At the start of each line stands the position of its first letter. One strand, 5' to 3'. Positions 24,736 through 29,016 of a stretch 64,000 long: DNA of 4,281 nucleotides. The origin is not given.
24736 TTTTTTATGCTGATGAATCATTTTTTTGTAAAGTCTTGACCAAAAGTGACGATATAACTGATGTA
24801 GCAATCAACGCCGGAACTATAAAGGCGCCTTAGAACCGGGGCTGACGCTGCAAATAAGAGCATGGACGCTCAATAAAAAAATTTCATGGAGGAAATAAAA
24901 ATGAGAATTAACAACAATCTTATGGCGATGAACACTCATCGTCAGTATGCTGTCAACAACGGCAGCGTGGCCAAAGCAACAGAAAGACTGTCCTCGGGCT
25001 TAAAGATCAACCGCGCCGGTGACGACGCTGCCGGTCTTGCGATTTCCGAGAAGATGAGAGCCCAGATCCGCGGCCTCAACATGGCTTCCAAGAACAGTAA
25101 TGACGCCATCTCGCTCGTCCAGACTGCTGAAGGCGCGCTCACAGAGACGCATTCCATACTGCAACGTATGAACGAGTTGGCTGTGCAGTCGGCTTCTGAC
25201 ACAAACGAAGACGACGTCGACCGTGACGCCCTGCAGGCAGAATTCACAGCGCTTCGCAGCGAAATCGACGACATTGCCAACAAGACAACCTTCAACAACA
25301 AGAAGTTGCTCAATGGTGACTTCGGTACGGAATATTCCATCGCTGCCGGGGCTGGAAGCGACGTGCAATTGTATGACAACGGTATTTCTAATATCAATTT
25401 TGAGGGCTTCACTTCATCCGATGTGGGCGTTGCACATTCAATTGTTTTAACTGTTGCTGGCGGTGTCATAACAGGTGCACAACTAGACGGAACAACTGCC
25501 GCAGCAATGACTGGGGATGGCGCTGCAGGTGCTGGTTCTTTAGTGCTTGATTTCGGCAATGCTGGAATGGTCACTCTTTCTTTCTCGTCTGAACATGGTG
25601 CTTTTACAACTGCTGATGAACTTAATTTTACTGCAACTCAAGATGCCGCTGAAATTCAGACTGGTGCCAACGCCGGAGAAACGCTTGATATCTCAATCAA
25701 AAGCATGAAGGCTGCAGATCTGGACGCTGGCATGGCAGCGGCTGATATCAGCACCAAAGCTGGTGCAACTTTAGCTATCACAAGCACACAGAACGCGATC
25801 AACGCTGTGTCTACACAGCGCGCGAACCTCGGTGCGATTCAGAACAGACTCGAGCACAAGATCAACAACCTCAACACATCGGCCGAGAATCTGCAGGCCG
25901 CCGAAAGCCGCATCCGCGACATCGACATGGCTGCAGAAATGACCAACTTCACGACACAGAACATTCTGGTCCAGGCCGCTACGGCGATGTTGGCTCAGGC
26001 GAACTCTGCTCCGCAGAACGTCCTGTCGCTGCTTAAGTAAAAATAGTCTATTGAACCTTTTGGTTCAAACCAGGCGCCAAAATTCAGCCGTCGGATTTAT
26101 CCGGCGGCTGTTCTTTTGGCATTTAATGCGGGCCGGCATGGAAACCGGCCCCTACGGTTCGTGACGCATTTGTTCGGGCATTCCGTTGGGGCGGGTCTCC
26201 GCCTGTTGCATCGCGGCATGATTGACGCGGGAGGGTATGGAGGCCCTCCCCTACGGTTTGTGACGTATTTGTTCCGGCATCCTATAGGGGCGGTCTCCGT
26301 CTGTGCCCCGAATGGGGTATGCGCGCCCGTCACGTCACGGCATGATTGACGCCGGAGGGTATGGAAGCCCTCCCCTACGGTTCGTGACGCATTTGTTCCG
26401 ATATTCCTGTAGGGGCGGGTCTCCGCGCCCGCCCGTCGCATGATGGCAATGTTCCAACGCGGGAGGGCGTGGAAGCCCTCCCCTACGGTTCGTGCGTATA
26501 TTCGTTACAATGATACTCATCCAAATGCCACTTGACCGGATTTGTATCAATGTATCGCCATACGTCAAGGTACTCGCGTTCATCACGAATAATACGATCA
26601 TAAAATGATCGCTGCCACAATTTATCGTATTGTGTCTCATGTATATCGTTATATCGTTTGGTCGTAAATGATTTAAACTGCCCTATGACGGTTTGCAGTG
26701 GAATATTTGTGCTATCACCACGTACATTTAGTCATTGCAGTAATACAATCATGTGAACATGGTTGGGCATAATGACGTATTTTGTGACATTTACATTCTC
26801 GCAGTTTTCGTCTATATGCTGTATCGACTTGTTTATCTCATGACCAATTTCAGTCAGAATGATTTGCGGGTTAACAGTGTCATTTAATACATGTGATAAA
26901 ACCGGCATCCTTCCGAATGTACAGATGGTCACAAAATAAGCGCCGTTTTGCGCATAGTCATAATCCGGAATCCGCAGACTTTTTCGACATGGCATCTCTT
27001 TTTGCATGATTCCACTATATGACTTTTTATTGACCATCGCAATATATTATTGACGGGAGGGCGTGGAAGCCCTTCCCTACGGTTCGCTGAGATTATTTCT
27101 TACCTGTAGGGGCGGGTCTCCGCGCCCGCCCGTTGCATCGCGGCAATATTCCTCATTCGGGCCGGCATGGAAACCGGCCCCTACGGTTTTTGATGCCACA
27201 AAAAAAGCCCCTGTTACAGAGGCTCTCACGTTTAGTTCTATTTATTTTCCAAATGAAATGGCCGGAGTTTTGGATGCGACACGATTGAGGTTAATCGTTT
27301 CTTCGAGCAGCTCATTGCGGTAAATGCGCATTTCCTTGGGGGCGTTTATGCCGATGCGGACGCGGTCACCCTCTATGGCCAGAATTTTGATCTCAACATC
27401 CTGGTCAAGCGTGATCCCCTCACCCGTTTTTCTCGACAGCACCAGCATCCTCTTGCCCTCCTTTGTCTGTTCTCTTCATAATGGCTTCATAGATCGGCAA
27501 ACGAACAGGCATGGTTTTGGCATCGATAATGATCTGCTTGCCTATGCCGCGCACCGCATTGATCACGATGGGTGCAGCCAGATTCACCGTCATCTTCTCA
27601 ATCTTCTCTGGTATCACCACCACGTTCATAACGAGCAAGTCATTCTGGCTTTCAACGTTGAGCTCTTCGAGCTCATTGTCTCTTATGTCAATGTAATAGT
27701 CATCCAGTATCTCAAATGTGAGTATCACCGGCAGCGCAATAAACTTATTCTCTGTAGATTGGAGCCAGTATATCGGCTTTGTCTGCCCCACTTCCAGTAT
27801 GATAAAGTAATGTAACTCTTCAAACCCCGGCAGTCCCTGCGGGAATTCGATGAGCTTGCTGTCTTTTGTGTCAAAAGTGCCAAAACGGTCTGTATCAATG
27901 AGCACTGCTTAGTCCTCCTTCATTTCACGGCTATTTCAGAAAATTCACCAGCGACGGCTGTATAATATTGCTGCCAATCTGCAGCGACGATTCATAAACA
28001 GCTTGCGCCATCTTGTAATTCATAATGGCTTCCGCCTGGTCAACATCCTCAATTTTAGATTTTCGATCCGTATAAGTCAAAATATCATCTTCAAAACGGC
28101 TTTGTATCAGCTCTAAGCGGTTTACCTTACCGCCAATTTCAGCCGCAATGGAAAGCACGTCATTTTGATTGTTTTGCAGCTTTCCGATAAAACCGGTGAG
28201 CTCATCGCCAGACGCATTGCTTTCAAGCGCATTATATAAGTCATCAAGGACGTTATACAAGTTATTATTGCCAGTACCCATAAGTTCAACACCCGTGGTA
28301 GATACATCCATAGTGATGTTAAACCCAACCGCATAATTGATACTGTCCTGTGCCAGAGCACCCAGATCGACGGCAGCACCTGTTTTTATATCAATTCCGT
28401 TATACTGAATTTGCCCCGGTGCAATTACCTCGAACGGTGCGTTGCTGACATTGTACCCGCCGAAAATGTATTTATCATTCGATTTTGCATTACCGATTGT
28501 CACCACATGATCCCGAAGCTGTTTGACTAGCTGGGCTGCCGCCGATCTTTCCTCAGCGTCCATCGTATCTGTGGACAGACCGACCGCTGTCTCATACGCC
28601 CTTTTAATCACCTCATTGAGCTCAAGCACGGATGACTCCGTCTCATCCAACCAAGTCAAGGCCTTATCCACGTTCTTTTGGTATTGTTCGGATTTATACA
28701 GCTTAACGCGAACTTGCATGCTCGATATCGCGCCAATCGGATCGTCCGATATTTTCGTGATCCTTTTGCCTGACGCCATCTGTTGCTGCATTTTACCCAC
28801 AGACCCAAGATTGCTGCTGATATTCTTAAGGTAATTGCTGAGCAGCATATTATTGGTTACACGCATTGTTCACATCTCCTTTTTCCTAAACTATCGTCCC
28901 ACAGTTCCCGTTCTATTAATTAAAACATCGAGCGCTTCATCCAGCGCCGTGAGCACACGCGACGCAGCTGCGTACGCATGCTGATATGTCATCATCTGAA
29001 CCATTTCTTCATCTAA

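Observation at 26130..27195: REP/REPIN-like hairpin array wrapped around a RAYT-like transposase gene, between the converging hag and csrA terminators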

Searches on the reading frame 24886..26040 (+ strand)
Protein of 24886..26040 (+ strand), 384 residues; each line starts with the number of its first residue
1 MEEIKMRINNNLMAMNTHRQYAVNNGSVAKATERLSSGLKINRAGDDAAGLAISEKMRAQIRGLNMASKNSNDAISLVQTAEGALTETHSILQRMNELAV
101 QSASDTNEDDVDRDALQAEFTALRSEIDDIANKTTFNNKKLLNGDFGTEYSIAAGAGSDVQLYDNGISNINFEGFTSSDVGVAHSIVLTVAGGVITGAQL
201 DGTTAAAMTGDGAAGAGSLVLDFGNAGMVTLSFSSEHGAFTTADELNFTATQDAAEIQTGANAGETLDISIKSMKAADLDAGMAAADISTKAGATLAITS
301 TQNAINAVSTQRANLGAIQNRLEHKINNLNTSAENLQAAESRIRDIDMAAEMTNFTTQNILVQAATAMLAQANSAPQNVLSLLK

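Call 17: find_encoding_contigs(protein=window:24886-26040:+, flank=10000, max_places=6)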
Protein window:24886-26040:+ (384 aa): no gene with exactly this product is on record in the collection.

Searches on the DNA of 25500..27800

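Call 50: search_rna_families(source=window, start=25500, end=27800, threshold=evalue, max_evalue=1)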
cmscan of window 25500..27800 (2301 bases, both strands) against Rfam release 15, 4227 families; matches with E-value up to 1: 3.
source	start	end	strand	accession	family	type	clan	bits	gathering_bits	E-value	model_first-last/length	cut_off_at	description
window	27055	27130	+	RF04110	MIR5084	Gene; miRNA;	-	23.1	110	0.25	1-122/122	no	MIR5084 microRNA precursor family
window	26043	26129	+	RF02621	BSnc120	Gene; sRNA;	-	22.2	114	0.064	1-88/88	no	Brucella sRNA 120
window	26070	26220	+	RF00260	HepC_CRE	Cis-reg;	-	19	140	0.042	1-176/176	no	Hepatitis C virus (HCV) cis-acting replication element (CRE)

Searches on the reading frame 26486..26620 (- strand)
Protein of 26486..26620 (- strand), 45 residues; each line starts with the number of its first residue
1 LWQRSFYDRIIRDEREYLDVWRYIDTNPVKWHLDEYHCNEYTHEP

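Call 7: search_protein_families(library=pfam, proteins=[window:26486-26620:-], max_evalue=1)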
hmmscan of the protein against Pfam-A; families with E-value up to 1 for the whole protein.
seq(45 aa): 0 families

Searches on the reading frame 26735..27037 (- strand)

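Call 7: search_protein_families(library=pfam, proteins=[window:26735-27037:-], max_evalue=1)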
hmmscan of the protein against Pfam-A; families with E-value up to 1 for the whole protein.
seq(101 aa): 2 families
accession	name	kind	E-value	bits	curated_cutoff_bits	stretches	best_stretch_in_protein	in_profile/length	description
PF01797.21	Y1_Tnp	-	0.011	16.2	23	1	58-98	18-57/121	Transposase IS200 like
PF25497.1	COR-B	-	0.15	12.3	27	1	66-95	74-103/145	C-terminal of Roc, COR-B domain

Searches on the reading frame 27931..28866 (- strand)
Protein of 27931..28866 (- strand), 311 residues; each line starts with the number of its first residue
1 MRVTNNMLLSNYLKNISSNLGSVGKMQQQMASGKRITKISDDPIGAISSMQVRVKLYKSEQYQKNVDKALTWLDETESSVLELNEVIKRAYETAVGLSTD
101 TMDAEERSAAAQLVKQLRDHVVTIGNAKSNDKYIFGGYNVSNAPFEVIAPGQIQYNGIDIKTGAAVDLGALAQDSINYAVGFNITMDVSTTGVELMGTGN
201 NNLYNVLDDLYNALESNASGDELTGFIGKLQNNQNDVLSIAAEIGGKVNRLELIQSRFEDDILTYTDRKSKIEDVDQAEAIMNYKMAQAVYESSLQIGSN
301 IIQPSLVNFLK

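Call 35: find_related_loci(query=window:27931-28866:-, collection=genome_contigs, flank=6000)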
Query window:27931-28866:- (311 aa) in genome_contigs; peptide patterns used: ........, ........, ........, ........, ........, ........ (x = any residue, [..] = any of these).
155 stretches matched a pattern; 81 encode a relative of the query (tblastn E <= 1e-3); the best 80 are kept; 80 distinct loci.
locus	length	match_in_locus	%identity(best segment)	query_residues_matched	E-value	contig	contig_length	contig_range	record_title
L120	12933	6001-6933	89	1-311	0e+0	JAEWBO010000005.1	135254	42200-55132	MAG: Bacillota bacterium isolate OH_PBB_253 k127_1733307, whole genome shotgun sequence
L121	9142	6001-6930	82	1-310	8e-169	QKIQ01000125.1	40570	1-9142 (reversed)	MAG: Clostridia bacterium isolate SZUA-584 scaffold_1727, whole genome shotgun sequence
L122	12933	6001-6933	73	1-311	2e-152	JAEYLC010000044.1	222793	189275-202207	MAG: Bacillota bacterium isolate OH_HFB_48 k127_525098, whole genome shotgun sequence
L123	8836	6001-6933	73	1-311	3e-152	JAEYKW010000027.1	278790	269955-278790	MAG: Bacillota bacterium isolate OH_HFB_467 k127_2075915, whole genome shotgun sequence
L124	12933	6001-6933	72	1-311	1e-150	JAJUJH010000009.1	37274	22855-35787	MAG: Clostridiales bacterium isolate bin112 k141_87955_length_37274_cov_12.0000, whole genome shotgun sequence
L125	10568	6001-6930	72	1-310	3e-148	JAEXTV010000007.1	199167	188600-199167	MAG: Bacillota bacterium isolate OH_HBrB_366 k127_1320066, whole genome shotgun sequence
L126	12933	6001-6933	70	1-311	9e-143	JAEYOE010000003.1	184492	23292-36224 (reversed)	MAG: Bacillota bacterium isolate OH_CBB_13 k127_1594132, whole genome shotgun sequence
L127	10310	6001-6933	69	1-311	6e-142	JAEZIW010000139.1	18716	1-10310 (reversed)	MAG: Bacillota bacterium isolate OH_CDB_207 k127_84439, whole genome shotgun sequence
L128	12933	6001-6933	61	1-311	6e-127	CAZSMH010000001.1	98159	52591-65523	MAG TPA_asm: uncultured Christensenellaceae bacterium isolate SRP192927_co6_803 genome assembly, contig: NODE_167_length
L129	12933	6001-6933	60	1-311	7e-126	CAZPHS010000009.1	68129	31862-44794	MAG TPA_asm: uncultured Christensenellaceae bacterium isolate binchicken_co173_367 genome assembly, contig: NODE_1378_le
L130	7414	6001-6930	59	1-310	3e-122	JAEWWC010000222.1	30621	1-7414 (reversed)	MAG: Bacillota bacterium isolate OH_SDB_84 k127_712396, whole genome shotgun sequence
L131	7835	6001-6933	50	1-311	7e-97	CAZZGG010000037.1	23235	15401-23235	MAG TPA_asm: uncultured Oscillospiraceae bacterium isolate binchicken_co39_485 genome assembly, contig: NODE_5322_length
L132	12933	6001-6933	52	1-310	2e-104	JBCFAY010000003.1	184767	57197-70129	MAG: Bacillota bacterium isolate metabat2.bin.18 NODE_84_length_184767_cov_5.159679, whole genome shotgun sequence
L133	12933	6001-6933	65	1-311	6e-127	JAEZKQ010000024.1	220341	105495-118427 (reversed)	MAG: Bacillota bacterium isolate OH_CDB_36 k127_866451, whole genome shotgun sequence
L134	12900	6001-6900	38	1-311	2e-59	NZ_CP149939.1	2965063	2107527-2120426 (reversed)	Tepidibacillus marianensis strain LSZ-M11000 chromosome, complete genome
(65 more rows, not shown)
